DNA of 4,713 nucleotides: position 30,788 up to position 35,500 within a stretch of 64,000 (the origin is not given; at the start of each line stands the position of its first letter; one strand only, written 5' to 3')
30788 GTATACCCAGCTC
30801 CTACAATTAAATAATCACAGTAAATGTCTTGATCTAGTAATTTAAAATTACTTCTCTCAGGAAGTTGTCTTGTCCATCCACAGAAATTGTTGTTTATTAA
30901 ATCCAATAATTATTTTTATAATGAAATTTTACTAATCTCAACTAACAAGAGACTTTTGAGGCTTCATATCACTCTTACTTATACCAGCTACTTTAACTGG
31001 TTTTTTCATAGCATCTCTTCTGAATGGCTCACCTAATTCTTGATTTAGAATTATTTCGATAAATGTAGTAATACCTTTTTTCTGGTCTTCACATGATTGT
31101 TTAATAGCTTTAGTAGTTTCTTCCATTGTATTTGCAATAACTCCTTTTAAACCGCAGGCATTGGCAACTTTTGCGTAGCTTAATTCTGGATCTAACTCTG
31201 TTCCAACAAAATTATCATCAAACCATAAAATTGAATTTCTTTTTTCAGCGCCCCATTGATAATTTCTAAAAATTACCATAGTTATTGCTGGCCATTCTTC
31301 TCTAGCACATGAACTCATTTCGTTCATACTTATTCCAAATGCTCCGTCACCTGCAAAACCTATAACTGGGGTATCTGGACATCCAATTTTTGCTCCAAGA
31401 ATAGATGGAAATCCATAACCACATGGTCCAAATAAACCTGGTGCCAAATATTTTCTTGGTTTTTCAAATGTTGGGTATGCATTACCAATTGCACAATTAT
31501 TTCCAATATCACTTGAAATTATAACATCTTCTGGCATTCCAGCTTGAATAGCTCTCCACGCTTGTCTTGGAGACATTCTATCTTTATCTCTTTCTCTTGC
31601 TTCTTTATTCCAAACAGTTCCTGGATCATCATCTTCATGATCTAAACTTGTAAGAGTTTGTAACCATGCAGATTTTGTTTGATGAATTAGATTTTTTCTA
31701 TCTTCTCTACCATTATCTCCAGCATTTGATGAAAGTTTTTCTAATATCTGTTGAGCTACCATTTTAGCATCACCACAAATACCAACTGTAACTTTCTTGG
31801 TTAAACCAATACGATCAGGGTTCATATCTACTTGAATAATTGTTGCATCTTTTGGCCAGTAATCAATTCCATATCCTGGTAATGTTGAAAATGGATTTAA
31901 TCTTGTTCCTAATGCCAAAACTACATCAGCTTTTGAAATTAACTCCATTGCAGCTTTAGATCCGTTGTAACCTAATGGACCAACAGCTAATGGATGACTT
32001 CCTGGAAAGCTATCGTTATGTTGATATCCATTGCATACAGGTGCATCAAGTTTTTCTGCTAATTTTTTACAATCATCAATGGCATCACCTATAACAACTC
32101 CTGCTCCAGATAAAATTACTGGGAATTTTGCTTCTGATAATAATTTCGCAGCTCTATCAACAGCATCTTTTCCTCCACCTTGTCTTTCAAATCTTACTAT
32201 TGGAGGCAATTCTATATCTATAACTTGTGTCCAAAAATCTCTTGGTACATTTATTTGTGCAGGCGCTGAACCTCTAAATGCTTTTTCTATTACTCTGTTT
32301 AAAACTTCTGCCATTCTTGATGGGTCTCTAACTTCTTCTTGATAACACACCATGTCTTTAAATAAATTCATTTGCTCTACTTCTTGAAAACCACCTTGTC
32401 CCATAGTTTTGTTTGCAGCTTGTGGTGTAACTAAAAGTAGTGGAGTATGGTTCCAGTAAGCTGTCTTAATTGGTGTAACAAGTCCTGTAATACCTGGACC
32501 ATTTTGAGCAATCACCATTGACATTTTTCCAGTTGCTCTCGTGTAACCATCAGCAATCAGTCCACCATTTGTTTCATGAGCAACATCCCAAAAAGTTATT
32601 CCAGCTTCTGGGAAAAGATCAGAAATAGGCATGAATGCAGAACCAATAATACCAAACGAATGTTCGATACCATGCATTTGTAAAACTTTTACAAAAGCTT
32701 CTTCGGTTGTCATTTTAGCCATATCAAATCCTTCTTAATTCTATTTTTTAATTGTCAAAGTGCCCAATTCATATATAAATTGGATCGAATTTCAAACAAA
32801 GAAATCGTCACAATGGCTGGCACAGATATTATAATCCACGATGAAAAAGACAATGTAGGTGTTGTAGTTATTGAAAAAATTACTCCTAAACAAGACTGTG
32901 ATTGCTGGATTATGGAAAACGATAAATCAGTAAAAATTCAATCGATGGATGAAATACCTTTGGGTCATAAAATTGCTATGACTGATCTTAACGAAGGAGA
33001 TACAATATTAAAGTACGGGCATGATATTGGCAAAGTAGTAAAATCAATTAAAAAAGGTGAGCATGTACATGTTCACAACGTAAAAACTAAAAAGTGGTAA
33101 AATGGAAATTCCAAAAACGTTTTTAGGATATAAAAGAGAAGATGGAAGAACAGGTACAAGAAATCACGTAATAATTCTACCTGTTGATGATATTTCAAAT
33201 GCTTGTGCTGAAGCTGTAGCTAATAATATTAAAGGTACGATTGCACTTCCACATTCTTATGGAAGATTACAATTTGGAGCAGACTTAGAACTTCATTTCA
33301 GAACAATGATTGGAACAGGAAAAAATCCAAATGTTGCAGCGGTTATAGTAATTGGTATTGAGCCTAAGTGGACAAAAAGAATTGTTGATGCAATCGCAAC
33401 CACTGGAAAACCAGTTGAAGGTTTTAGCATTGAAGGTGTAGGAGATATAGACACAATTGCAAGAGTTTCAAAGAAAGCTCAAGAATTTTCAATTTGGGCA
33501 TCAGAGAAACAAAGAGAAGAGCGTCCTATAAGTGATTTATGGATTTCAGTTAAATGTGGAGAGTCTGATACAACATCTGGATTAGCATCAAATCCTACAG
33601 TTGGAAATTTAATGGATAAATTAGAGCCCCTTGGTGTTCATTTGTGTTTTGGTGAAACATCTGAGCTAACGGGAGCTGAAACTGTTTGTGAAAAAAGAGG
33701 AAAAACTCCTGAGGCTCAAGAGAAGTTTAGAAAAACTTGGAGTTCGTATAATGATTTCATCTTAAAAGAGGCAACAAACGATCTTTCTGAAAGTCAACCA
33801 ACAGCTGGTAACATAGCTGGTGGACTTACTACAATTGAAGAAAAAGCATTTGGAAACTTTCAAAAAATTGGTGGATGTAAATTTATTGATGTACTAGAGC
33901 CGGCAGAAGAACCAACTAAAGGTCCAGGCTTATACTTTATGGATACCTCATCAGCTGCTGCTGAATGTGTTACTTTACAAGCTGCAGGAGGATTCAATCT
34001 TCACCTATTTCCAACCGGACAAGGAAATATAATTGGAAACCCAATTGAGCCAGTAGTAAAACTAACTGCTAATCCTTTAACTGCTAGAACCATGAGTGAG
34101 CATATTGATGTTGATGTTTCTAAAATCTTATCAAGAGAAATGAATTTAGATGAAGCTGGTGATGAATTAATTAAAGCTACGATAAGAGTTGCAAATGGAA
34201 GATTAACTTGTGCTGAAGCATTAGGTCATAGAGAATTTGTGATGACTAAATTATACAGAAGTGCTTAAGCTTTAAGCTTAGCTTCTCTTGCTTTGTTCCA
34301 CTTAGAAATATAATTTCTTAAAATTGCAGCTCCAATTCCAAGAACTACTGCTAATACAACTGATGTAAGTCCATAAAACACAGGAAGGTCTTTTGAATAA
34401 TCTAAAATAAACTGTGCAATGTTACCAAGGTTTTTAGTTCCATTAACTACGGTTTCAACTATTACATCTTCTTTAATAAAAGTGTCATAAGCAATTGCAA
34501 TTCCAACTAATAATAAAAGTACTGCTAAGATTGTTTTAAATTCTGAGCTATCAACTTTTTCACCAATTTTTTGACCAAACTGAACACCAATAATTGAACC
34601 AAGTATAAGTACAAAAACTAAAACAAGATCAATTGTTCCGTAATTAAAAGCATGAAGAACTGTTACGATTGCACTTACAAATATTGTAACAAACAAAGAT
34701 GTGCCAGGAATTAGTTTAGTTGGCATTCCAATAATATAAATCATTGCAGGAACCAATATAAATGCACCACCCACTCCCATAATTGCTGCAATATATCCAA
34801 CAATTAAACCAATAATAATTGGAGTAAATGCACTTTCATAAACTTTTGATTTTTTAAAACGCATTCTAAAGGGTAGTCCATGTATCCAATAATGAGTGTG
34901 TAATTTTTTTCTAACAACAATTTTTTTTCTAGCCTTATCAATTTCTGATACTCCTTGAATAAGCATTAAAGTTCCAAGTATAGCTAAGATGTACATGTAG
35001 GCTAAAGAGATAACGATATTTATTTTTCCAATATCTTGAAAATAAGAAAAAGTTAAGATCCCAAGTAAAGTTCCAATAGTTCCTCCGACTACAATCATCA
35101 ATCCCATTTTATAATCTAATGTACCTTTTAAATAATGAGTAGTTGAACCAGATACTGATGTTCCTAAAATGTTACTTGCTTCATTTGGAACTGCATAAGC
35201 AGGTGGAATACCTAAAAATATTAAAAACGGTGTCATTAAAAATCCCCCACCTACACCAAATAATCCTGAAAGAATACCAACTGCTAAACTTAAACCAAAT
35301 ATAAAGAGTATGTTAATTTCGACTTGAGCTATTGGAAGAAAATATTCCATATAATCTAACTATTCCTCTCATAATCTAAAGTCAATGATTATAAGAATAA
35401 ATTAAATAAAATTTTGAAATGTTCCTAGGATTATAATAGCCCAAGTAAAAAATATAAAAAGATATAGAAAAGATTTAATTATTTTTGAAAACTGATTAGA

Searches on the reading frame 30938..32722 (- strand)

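Call 22: search_protein_families(library=pfam, proteins=[window:30938-32722:-], max_evalue=0.001)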
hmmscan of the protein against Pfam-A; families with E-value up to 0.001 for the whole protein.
window:30938-32722:- (594 aa): 3 families
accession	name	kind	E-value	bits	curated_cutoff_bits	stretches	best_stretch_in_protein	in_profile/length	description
PF00205.28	TPP_enzyme_M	-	9.7e-37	126.2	30.4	1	188-325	1-136/137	Thiamine pyrophosphate enzyme, central domain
PF02775.26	TPP_enzyme_C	-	1.8e-29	103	21.9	1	405-555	1-149/151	Thiamine pyrophosphate enzyme, C-terminal TPP binding domain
PF02776.23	TPP_enzyme_N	-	3.1e-27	95.1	26.8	1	4-119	1-118/119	Thiamine pyrophosphate enzyme, N-terminal TPP binding domain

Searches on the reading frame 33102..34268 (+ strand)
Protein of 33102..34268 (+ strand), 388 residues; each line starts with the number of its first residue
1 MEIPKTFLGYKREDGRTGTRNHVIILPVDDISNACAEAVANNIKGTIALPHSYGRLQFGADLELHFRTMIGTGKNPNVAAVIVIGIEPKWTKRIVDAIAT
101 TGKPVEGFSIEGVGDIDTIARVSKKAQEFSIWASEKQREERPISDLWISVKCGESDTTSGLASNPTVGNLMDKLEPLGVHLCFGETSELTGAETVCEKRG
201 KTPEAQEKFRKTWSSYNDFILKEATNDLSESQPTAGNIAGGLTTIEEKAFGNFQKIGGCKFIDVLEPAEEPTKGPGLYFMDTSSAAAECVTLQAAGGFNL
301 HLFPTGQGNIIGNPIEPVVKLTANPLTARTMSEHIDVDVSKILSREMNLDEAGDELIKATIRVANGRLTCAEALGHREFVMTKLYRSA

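Call 22: search_protein_families(library=pfam, proteins=[window:33102-34268:+], max_evalue=0.001)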
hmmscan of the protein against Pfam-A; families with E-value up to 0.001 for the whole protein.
window:33102-34268:+ (388 aa): 2 families
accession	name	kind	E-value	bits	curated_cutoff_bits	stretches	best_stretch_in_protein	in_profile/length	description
PF20629.2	GD_AH_C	-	3.2e-84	282.5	26.8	1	143-385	1-240/242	D-galactarate/Altronate dehydratase, C-terminal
PF04295.18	GD_AH_second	-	1.4e-33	116.3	27.3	1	9-130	1-132/136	D-galactarate dehydratase/Altronate hydrolase, second domain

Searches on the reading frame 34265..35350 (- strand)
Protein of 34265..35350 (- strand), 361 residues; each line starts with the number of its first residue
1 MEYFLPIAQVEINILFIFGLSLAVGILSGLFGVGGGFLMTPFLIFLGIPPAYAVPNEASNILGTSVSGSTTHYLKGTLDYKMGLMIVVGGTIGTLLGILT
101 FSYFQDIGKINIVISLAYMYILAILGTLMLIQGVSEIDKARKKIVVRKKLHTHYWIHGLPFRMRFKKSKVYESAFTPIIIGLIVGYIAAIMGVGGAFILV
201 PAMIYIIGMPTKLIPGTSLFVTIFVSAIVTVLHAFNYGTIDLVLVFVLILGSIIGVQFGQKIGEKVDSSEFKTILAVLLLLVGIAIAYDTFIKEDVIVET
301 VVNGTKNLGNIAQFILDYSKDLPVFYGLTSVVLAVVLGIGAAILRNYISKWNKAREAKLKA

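Call 22: search_protein_families(library=pfam, proteins=[window:34265-35350:-], max_evalue=0.001)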
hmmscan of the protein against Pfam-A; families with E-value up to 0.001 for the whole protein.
window:34265-35350:- (361 aa): 1 family
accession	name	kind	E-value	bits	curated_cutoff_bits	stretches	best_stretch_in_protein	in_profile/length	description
PF01925.25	TauE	-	6.1e-44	150.9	32.6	1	17-285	1-236/237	Sulfite exporter TauE/SafE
